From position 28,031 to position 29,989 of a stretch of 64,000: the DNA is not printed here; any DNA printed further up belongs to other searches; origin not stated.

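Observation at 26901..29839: Heptaheme cytochrome c carrying one CX4CH site, paired with a stand-alone CcmF/NrfE-like heme lyase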

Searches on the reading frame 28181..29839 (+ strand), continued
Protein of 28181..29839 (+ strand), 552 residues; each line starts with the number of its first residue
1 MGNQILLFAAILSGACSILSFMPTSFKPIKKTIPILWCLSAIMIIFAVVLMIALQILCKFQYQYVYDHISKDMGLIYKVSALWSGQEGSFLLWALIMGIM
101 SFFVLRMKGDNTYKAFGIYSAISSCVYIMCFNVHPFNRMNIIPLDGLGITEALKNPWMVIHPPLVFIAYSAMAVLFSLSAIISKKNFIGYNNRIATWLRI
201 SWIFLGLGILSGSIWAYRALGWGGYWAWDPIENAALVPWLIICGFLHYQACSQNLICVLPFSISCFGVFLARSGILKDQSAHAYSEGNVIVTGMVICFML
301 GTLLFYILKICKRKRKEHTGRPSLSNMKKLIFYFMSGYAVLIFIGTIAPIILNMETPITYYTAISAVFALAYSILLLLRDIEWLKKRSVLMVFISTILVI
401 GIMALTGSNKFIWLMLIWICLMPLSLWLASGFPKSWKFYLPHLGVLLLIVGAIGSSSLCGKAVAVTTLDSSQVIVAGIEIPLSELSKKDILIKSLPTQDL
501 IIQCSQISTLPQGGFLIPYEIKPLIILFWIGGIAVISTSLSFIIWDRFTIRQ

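Call 53: list_cluster_members(proteins=[P0001, P0121, P0028, P0119, P0069, P0078, P0156, P0211, P0096, P0235])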
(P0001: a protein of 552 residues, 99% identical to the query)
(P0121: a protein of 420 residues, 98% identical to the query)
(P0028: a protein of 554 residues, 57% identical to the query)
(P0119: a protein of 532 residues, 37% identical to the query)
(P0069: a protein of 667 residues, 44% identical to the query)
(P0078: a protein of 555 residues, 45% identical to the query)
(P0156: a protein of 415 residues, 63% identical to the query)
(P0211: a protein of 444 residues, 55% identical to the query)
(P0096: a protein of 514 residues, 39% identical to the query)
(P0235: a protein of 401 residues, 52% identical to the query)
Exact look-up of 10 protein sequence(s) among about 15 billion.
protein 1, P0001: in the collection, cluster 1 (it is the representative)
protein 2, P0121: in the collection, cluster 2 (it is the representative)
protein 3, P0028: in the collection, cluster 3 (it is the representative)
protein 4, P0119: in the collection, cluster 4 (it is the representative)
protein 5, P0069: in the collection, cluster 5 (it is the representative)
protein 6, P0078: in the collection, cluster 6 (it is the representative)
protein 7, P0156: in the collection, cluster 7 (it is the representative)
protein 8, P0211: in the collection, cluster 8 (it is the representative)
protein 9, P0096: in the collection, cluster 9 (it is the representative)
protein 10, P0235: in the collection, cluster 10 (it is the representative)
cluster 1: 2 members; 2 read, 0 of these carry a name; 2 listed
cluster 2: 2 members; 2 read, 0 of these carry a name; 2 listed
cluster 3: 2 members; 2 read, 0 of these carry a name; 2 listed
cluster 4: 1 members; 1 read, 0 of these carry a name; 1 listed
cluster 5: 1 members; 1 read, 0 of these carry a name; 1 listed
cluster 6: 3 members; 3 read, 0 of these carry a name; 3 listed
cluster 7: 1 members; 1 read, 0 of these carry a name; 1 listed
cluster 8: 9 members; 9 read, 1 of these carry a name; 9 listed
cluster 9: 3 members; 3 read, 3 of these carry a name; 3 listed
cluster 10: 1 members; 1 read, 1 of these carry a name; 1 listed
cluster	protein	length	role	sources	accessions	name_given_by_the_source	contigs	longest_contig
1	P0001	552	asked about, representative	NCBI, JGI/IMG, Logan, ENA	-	-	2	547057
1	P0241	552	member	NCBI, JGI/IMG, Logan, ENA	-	-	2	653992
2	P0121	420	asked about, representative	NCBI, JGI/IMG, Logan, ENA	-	-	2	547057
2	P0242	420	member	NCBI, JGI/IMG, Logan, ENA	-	-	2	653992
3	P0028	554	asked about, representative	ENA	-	-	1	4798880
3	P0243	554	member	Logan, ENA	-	-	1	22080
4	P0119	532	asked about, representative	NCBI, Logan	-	-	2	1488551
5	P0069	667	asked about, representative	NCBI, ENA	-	-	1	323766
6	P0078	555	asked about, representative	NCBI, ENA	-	-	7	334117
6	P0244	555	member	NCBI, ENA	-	-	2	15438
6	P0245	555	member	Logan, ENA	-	-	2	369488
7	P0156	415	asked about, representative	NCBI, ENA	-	-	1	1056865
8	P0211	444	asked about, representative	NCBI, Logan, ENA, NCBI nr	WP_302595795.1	cytochrome c3 family protein [uncultured Cellulosilyticum sp.]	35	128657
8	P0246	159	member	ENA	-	-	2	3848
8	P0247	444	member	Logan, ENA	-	-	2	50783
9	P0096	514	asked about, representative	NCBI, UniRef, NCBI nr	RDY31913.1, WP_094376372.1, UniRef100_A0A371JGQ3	cytochrome c biogenesis protein CcsA [Lachnotalea glycerini] | Cytochrome c assembly protein domain-containing protein n=1 Tax=Lachnotalea glycerini ...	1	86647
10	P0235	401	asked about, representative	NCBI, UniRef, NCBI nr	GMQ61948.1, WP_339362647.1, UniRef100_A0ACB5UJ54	cytochrome c3 family protein [Vallitalea maricola] | Uncharacterized protein n=1 Tax=Vallitalea maricola TaxID=3074433 RepID=A0ACB5UJ54_9FIRM | hypothetical protein AN2V17_11780 [Vallitalea sp. AN17-2]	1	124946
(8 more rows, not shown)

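Call 55: predict_structure(alignment_id=A3)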
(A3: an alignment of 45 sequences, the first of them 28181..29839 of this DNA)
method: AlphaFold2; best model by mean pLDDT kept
length: 552 residues; sequences in the alignment: 45
mean_pLDDT: 86.6   pTM: 0.88
mean pLDDT of the five models: 86.6, 85.8, 84.8, 84.3, 83.4
residues with pLDDT >= 90: 286; 70-90: 223; 50-70: 31; < 50: 12
segments of 3 or more residues with pLDDT < 50: 315-324
pLDDT, mean of each block of 10 residues (from residue 1): 93 95 78 94 97 96 94 93 90 96 86 91 95 93 90 85 95 93 69 88 93 85 63 90 84 79 87 74 68 81 79 51 61 91 89 86 93 91 93 97 92 96 93 78 92 90 87 88 84 88 89 89 92 88 80 65
secondary structure, 60 per line:
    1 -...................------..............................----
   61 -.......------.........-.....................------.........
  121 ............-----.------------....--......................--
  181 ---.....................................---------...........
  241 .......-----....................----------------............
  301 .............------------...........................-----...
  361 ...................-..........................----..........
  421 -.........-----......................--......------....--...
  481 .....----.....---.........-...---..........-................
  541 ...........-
elements in order: H2-20 H27-56 H63-68 H75-83 H85-105 H112-132 H151-154 H157-178 H184-220 H230-247 H253-272 H289-313 H326-352 H358-379 H381-406 H411-420 H422-430 H436-457 E460-465 E472-475 E478-481 H482-485 E490-494 E498-503 E508-510 E514-523 H525-551

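Call 57: fold_search(model_id=the predicted structure, library=pdb)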
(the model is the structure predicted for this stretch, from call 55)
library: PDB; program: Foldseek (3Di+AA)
matches with E <= 10: 211; with E <= 0.001: 2
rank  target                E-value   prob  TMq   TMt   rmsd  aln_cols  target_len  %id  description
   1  6zmq                  1.7e-13  1.00  0.71  0.67   5.8       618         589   18  Cytochrome c Heme Lyase CcmF (released 2021-05-19)
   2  7s9y                  5.3e-04  1.00  0.39  0.25   6.3       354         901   19  Helicobacter Hepaticus CcsBA Open Conformation (released 2021-12-22)
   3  7s9z                  3.9e-02  0.99  0.27  0.19  10.4       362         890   18  Helicobacter Hepaticus CcsBA Closed Conformation (released 2021-12-22)
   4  9r2g_A                1.3e-01  0.89  0.23  0.31  13.7       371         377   10  Cytochrome bd II oxidase qOR-2 type from Mycobacterium smegmatis (released 2026-03-04)
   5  3m73                  1.7e-01  0.28  0.13  0.19  22.4       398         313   12  Crystal Structure of Plant SLAC1 homolog TehA (released 2010-05-12)
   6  7d5i_B                1.8e-01  0.57  0.20  0.27  15.0       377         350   12  Structure of Mycobacterium smegmatis bd complex in the apo-form. (released 2021-06-23)
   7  8en9                  2.3e-01  0.25  0.14  0.20  21.5       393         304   12  TehA native-SAD structure determined at 5 keV with a helium environment (released 2022-11-02)
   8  3m71                  2.5e-01  0.25  0.14  0.20  22.6       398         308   12  Crystal Structure of Plant SLAC1 homolog TehA (released 2010-05-12)
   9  9r2g_D                2.7e-01  0.47  0.20  0.28  12.7       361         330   12  Cytochrome bd II oxidase qOR-2 type from Mycobacterium smegmatis (released 2026-03-04)
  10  3m7b                  4.5e-01  0.20  0.14  0.20  22.4       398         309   12  Crystal Structure of Plant SLAC1 homolog TehA (released 2010-05-12)
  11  5doq_B                5.3e-01  0.35  0.21  0.29  12.9       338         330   13  The structure of bd oxidase from Geobacillus thermodenitrificans (released 2016-05-04)
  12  3m7c                  6.6e-01  0.15  0.14  0.21  22.4       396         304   11  Crystal Structure of Plant SLAC1 homolog TehA (released 2010-05-12)
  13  6wgt_C                6.8e-01  0.16  0.15  0.20  26.6       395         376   12  Crystal structure of HTR2A with hallucinogenic agonist (released 2020-09-23)
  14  7r4d_L                7.1e-01  0.18  0.19  0.18  29.1       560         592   12  Bovine complex I in the presence of IM1761092, deactive class vi (Composite map) (released 2023-02-08)
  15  7p62_N                7.1e-01  0.11  0.13  0.14  22.7       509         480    9  Complex I from E. coli, DDM-purified, Apo, Resting state (released 2022-09-21)
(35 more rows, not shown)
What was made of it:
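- On CcmF/NrfE heme lyase family (TIGR00353, PF01578 + PF16327): Strands 460-523 lie before the last helix (calls 55, 57).
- On System II CcsA/ResC or CcsBA: TM 0.39 to 7S9Y (call 57).
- Closest known: CcmF / NrfE holocytochrome c synthase of System I. Same: Full-length fold match (Foldseek TM 0.71/0.67; call 57).
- The fold is CcmF over the full length (call 57).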

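Call 64: search_protein_representatives(protein=window:28181-29839:+)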
Query: 552 residues. Proteins with E-value up to 0.001 (for the whole library): 6246; up to 1e-10: 4119; up to 1e-30: 1365. The best 150 are listed.
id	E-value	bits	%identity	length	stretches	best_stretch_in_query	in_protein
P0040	1.3e-183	628.0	53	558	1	1-537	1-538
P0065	2.0e-142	492.1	44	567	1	2-538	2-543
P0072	8.7e-138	476.8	53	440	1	129-547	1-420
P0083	5.5e-129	447.8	41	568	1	2-534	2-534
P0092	5.2e-123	428.0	44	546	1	2-534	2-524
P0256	6.2e-117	408.0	39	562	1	5-536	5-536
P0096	3.7e-111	388.9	44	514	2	1-457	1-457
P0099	1.6e-108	380.2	40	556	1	5-537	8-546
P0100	3.4e-108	379.1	41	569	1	13-543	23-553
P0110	2.1e-100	353.4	39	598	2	29-323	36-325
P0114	1.4e-95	337.5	36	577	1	2-537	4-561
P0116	1.8e-95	337.1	37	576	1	17-542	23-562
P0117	5.1e-95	335.7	35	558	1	6-534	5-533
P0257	5.7e-94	332.2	40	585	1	25-538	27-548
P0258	1.5e-93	330.8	34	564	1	25-531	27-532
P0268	1.4e-54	202.2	34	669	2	4-354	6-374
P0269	2.1e-54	201.6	34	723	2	2-459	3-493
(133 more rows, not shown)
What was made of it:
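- About 23 clusters at 50% identity score 277-628 bits, then canonical 650-850-aa CcmFs score 202 bits or less (call 64). The family is a separate, shortened clade (call 64).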

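Call 65: find_encoding_contigs(protein=P0269, flank=8000, max_places=2)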
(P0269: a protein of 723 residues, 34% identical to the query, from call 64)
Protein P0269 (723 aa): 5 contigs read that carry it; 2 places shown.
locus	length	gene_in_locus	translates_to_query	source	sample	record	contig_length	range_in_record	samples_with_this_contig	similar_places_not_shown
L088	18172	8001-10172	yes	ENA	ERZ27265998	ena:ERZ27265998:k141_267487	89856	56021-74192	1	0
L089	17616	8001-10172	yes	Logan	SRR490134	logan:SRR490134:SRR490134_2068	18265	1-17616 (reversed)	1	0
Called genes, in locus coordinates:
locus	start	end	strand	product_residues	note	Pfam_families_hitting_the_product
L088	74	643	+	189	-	PF01227:GTP_cyclohydroI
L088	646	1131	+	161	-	PF01966:HD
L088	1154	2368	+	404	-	PF00809:Pterin_bind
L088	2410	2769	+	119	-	PF02152:FolB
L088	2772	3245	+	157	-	PF01288:HPPK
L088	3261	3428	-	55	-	-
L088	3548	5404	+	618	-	PF13522:GATase_6, PF13537:GATase_7, PF00733:Asn_synthase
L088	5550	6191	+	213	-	PF00005:ABC_tran, PF02463:SMC_N (faint), PF13304:AAA_21 (weak)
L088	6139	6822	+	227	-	PF01061:ABC2_membrane, PF03379:CcmB, PF12698:ABC2_membrane_3 (weak)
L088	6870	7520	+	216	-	PF01578:Cytochrom_C_asm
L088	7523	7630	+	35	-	PF20077:CcmD_alt (weak)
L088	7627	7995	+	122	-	PF03100:CcmE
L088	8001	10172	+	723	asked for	PF01578:Cytochrom_C_asm, PF16327:CcmF_C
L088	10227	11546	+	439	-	PF05201:GlutR_N, PF01488:Shikimate_DH, PF00745:GlutR_dimer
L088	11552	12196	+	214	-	PF13241:NAD_binding_7, PF14824:Sirohm_synth_M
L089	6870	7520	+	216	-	PF01578:Cytochrom_C_asm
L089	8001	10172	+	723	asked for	PF01578:Cytochrom_C_asm, PF16327:CcmF_C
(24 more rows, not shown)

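Call 66: find_encoding_contigs(protein=P0268, flank=8000, max_places=2)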
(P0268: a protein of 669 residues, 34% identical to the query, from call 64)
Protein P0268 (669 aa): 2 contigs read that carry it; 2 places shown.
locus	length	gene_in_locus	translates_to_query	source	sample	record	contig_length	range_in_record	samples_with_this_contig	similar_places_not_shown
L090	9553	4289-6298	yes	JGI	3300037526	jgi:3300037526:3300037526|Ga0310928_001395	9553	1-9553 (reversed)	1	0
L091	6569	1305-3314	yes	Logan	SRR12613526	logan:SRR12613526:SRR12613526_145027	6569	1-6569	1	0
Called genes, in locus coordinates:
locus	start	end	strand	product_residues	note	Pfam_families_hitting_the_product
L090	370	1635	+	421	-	PF02646:RmuC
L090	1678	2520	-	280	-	PF01135:PCMT, PF13489:Methyltransf_23, PF01209:Ubie_methyltran, PF06325:PrmA (weak), PF13847:Methyltransf_31, PF08241:Methyltransf_11, PF08242:Methyltransf_12, PF13649:Methyltransf_25, +3 more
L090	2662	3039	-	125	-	PF04014:MazE_antitoxin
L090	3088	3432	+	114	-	-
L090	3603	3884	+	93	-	-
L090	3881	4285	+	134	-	PF03100:CcmE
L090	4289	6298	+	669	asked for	PF01578:Cytochrom_C_asm, PF16327:CcmF_C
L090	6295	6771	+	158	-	PF03918:CcmH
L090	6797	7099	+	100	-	-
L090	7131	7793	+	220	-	PF00005:ABC_tran, PF13555:AAA_29 (weak), PF00004:AAA (faint), PF13304:AAA_21 (faint)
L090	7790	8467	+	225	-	PF01061:ABC2_membrane (weak), PF03379:CcmB, PF12730:ABC2_membrane_4 (weak), PF12698:ABC2_membrane_3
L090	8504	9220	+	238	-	PF01578:Cytochrom_C_asm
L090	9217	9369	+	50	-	-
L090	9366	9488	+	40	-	-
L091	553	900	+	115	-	-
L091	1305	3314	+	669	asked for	PF01578:Cytochrom_C_asm, PF16327:CcmF_C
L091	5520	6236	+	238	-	PF01578:Cytochrom_C_asm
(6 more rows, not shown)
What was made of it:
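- On System I (Ccm) pathway: The nearest canonical CcmFs do have them adjacent (calls 65, 66).
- The two nearest outgroups sit directly after ccmE in ccmABCDEF(H) operons (calls 65, 66).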

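Call 78: find_encoding_contigs(protein=P0099, flank=5000, max_places=1)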
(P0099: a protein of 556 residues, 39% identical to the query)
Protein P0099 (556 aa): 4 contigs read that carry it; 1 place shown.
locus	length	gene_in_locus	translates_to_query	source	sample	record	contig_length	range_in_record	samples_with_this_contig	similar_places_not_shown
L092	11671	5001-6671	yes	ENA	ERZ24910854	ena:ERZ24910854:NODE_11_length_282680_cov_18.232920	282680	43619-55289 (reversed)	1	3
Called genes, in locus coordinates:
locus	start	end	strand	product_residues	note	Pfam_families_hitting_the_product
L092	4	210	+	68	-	-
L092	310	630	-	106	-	-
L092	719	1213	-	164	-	PF01590:GAF, PF13185:GAF_2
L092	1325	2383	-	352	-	-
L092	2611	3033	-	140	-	PF00583:Acetyltransf_1, PF13673:Acetyltransf_10, PF13508:Acetyltransf_7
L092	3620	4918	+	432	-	PF14522:Cytochrome_C7 (faint)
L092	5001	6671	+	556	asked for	PF01578:Cytochrom_C_asm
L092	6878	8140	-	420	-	PF01053:Cys_Met_Meta_PP, PF01041:DegT_DnrJ_EryC1 (weak), PF02347:GDC-P (faint)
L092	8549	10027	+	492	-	PF00015:MCPsignal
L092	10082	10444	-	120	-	PF03733:YccF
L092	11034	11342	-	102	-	-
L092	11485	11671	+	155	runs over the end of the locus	PF01638:HxlR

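Call 79: find_encoding_contigs(protein=P0059, flank=5000, max_places=1)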
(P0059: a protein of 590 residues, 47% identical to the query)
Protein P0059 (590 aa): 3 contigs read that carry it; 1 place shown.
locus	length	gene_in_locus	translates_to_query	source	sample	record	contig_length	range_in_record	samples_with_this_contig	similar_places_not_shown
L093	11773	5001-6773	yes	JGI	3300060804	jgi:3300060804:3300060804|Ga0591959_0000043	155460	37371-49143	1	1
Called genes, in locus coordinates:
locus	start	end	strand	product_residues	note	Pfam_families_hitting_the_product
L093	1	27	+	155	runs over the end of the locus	-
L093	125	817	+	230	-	PF00730:HhH-GPD, PF00633:HHH (weak)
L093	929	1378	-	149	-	PF00011:HSP20, PF17886:ArsA_HSP20 (faint)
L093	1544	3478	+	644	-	PF13385:Laminin_G_3, PF00149:Metallophos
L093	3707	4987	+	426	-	PF14522:Cytochrome_C7 (faint)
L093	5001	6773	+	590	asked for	PF01578:Cytochrom_C_asm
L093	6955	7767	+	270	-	PF02463:SMC_N, PF00005:ABC_tran, PF13304:AAA_21 (weak)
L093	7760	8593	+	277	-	PF00950:ABC-3, PF01032:FecCD (weak)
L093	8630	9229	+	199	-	PF02417:Chromate_transp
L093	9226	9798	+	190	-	PF02417:Chromate_transp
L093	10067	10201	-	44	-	PF04326:SLFN_AlbA_2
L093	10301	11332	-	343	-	PF01212:Beta_elim_lyase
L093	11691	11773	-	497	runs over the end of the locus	-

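Call 80: find_encoding_contigs(protein=P0117, flank=5000, max_places=1)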
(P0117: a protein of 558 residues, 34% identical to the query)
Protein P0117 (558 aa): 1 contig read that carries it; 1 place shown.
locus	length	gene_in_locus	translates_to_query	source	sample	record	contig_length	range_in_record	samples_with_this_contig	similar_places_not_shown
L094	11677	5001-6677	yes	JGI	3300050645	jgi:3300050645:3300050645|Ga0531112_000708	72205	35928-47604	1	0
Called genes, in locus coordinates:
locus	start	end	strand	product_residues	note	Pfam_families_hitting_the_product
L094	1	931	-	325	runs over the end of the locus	PF00676:E1_dh, PF02775:TPP_enzyme_C (weak)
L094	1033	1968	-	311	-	PF00892:EamA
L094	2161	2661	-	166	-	PF04239:DUF421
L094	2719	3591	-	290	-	PF04072:LCM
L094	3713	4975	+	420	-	PF14522:Cytochrome_C7 (faint), PF09699:Paired_CXXCH_1 (faint)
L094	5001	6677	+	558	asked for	PF01578:Cytochrom_C_asm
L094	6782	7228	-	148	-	PF02915:Rubrerythrin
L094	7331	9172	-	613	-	PF13426:PAS_9 (faint), PF08448:PAS_4 (faint), PF08447:PAS_3, PF00990:GGDEF, PF13487:HD_5, PF01966:HD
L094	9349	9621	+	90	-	-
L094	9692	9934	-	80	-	PF00550:PP-binding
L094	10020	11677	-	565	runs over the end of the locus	PF00501:AMP-binding, PF23562:AMP-binding_C_3 (weak)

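Call 81: find_encoding_contigs(protein=P0258, flank=5000, max_places=1)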
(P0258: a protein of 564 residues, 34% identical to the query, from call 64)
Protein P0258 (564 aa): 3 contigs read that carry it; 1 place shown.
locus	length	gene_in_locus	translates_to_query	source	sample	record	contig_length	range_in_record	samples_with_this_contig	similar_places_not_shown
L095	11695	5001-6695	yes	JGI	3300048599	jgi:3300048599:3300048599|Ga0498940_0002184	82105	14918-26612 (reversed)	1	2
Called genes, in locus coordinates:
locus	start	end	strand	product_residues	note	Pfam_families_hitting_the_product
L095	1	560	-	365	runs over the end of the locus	PF14504:CAP_assoc_N, PF00188:CAP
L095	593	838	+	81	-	-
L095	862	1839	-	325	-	PF02779:Transket_pyr, PF02780:Transketolase_C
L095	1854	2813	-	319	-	PF00676:E1_dh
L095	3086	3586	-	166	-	PF04239:DUF421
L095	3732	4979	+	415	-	PF14522:Cytochrome_C7 (faint)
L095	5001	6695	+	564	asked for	PF01578:Cytochrom_C_asm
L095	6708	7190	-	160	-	PF02915:Rubrerythrin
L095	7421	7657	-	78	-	PF00550:PP-binding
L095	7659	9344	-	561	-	PF00501:AMP-binding, PF23562:AMP-binding_C_3 (weak)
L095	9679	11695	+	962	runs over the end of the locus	PF00932:LTD, PF13287:Fn3_assoc, PF13290:CHB_HEX_C_1, PF08757:CotH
